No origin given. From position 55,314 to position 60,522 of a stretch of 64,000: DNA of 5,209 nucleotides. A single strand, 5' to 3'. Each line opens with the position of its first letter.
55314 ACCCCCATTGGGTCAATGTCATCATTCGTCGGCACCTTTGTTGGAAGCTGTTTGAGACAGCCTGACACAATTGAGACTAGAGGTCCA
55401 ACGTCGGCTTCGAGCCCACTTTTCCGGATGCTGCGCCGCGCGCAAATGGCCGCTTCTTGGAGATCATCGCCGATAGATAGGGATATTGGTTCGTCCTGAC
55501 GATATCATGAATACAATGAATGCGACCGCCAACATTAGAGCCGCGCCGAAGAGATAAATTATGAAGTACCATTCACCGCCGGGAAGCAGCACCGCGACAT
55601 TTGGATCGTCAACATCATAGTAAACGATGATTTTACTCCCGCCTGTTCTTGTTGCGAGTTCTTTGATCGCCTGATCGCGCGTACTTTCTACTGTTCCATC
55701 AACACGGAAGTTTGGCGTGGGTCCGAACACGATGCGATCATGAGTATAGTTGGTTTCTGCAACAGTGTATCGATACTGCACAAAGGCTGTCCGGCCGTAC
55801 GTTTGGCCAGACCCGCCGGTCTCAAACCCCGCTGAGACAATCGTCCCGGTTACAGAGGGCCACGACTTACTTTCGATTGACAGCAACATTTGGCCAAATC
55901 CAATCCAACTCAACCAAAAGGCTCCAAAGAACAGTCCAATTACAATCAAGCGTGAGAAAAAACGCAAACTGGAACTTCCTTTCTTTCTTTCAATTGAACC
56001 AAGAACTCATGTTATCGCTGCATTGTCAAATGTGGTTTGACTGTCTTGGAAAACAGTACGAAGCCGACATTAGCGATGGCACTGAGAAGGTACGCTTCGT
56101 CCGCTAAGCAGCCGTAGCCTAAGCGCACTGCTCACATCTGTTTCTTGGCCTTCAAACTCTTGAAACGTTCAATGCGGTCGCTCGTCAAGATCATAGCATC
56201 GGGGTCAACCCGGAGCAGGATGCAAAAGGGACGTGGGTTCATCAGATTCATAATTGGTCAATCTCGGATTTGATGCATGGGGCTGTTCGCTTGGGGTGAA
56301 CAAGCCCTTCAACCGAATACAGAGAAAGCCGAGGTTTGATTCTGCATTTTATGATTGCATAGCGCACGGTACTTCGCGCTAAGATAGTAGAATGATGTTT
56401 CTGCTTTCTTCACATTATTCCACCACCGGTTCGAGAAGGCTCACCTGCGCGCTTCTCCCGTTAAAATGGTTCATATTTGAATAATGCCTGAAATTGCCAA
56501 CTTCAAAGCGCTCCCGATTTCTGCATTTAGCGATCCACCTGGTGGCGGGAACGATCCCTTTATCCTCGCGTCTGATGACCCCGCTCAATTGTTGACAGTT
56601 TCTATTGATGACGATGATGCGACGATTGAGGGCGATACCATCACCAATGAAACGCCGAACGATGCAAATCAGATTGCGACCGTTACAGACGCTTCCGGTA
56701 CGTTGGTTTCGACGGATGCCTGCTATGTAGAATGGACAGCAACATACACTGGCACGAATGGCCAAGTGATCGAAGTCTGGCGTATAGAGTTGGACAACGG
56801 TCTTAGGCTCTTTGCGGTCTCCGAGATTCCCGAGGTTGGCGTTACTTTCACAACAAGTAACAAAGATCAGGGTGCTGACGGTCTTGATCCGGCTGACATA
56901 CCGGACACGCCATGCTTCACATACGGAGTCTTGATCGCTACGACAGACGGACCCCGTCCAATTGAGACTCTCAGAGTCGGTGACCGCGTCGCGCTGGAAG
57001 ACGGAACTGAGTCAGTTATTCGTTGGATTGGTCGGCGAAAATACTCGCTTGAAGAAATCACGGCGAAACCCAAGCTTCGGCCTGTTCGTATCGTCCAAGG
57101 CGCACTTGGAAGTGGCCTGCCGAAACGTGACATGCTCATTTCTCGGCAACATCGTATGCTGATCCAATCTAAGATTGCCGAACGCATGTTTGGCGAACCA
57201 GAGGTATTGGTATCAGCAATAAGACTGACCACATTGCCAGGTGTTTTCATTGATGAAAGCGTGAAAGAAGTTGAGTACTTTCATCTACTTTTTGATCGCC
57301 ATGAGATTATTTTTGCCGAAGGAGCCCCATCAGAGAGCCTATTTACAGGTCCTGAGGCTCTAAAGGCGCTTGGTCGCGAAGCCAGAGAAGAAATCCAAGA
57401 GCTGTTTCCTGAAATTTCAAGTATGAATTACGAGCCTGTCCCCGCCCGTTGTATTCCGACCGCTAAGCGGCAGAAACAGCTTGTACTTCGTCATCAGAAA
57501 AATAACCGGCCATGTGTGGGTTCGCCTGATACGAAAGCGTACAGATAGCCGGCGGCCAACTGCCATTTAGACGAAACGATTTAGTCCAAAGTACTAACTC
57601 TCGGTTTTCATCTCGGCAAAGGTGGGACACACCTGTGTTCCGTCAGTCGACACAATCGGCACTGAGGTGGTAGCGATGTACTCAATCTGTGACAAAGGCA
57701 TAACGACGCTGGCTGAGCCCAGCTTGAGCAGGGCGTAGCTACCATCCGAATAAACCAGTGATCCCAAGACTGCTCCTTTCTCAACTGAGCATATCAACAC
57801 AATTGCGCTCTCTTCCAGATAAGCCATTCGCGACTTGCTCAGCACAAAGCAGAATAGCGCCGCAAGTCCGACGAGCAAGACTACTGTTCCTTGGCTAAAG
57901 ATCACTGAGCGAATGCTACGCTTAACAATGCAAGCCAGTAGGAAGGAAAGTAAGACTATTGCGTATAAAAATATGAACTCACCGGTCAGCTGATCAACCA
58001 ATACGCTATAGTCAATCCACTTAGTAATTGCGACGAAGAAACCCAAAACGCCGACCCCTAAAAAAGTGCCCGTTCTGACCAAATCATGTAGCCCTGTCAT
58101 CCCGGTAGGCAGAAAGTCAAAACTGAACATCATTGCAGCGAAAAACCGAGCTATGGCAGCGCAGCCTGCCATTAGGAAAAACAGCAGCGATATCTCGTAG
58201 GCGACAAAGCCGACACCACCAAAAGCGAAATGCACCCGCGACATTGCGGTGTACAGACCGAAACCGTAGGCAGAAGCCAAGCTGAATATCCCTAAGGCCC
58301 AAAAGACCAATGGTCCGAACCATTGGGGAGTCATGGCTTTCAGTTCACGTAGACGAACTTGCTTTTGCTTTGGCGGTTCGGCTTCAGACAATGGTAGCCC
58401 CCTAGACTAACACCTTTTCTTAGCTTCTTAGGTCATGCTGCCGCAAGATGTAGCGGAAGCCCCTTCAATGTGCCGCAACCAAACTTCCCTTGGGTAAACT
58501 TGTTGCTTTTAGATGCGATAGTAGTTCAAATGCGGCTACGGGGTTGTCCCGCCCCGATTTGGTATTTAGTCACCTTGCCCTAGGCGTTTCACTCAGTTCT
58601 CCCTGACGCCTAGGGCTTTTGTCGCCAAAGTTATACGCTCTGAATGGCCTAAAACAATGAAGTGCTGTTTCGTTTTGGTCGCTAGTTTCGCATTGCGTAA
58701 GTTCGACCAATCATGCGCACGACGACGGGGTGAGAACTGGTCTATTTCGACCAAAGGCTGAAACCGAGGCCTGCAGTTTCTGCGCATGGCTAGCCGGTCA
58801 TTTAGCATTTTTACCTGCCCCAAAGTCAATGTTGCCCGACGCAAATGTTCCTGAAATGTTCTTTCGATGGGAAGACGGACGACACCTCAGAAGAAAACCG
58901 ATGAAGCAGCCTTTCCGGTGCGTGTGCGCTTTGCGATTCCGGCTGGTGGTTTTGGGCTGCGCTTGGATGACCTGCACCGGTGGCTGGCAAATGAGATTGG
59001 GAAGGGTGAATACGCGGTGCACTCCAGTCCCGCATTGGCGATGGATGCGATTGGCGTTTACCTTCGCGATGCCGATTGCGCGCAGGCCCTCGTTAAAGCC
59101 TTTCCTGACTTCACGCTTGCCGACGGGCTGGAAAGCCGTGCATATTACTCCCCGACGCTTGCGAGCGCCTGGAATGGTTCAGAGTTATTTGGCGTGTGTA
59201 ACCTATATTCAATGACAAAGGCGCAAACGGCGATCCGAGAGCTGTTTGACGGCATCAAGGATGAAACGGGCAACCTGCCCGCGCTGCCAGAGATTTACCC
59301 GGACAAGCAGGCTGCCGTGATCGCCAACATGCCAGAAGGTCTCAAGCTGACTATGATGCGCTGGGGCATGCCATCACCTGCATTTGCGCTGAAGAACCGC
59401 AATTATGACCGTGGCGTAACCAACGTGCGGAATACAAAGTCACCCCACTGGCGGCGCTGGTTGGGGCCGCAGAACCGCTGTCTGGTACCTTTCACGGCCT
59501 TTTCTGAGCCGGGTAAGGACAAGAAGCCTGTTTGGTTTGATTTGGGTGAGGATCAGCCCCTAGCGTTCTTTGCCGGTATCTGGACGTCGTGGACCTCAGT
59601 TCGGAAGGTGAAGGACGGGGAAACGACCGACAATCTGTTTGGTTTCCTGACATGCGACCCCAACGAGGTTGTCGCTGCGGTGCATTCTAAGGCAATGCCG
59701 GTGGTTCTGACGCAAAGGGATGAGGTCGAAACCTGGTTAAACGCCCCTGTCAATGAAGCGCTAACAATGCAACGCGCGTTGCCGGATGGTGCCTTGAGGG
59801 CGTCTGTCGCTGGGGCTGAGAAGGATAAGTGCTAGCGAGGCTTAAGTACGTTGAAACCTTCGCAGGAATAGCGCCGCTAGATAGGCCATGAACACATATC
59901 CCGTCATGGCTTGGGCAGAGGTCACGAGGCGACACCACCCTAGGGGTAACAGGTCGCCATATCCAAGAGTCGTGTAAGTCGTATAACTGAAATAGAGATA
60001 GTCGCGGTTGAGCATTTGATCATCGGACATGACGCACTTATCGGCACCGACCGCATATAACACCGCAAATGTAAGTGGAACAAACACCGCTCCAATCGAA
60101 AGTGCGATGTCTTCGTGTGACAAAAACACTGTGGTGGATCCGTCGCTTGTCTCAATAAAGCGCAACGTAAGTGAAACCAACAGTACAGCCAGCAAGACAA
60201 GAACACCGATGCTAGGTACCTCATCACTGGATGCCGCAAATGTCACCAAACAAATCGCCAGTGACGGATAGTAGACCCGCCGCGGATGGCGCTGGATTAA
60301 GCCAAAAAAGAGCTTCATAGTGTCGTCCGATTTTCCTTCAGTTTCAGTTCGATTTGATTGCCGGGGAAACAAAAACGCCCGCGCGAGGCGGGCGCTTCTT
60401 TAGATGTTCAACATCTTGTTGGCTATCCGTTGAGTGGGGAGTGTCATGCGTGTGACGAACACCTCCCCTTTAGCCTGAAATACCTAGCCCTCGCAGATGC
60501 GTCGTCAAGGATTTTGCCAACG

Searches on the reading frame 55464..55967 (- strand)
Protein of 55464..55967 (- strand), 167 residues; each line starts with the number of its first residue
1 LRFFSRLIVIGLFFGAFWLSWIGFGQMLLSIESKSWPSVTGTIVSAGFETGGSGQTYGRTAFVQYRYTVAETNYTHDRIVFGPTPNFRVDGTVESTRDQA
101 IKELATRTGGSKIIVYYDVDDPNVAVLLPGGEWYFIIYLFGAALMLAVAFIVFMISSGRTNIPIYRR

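Call 10: search_protein_families(library=pfam, proteins=[window:55464-55967:-], max_evalue=0.01)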
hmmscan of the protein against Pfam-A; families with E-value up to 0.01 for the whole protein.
window:55464-55967:- (167 aa): 1 family
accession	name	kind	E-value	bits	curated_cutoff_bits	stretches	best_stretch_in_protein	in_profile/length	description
PF12158.14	DUF3592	-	3.1e-10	41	25.3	1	39-131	1-83/84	Domain of unknown function (DUF3592)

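Call 34: search_protein_families(library=padloc, proteins=[window:55464-55967:-], max_evalue=0.01)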
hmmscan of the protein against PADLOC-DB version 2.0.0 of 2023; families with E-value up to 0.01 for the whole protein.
window:55464-55967:- (167 aa): 0 families

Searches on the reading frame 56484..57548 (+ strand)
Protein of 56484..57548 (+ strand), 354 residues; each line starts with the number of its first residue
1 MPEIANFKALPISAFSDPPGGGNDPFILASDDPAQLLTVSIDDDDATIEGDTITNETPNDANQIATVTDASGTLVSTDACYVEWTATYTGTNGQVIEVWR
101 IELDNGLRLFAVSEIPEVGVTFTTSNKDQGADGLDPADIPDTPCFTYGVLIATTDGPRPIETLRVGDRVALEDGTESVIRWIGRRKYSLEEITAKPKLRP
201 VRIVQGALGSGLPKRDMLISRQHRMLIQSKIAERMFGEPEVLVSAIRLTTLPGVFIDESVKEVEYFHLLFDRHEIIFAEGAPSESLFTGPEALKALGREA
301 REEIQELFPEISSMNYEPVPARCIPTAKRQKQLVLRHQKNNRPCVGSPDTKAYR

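Call 10: search_protein_families(library=pfam, proteins=[window:56484-57548:+], max_evalue=0.01)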
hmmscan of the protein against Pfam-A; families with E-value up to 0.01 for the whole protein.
window:56484-57548:+ (354 aa): 1 family
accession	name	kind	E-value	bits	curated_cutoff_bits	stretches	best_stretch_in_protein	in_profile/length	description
PF13403.11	Hint_2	-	2.6e-53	180.8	28.4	1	143-289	1-146/147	Hint domain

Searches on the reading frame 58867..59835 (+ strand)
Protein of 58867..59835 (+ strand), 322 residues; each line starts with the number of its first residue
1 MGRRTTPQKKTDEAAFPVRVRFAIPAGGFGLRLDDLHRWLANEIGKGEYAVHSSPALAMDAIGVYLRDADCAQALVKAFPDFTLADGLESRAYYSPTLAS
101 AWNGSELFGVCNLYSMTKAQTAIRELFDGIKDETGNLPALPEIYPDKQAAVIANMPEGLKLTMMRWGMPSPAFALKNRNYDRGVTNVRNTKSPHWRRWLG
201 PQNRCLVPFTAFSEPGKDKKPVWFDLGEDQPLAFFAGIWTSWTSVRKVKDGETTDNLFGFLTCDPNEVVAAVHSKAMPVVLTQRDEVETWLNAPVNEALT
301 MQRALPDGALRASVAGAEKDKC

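Call 10: search_protein_families(library=pfam, proteins=[window:58867-59835:+], max_evalue=0.01)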
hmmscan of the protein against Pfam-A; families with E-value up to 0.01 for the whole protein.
window:58867-59835:+ (322 aa): 1 family
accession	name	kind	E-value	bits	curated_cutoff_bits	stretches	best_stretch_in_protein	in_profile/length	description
PF02586.19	SRAP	-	7.2e-23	81.7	27.1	1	111-300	2-189/214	SOS response associated peptidase (SRAP)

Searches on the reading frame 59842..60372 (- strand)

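Call 10: search_protein_families(library=pfam, proteins=[window:59842-60372:-], max_evalue=0.01)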
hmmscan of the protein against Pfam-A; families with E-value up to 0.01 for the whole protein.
window:59842-60372:- (176 aa): 1 family
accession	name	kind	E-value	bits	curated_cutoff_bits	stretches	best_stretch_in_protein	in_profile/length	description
PF07885.22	Ion_trans_2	-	2.7e-11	43.6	22.5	1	124-174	27-78/79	Ion channel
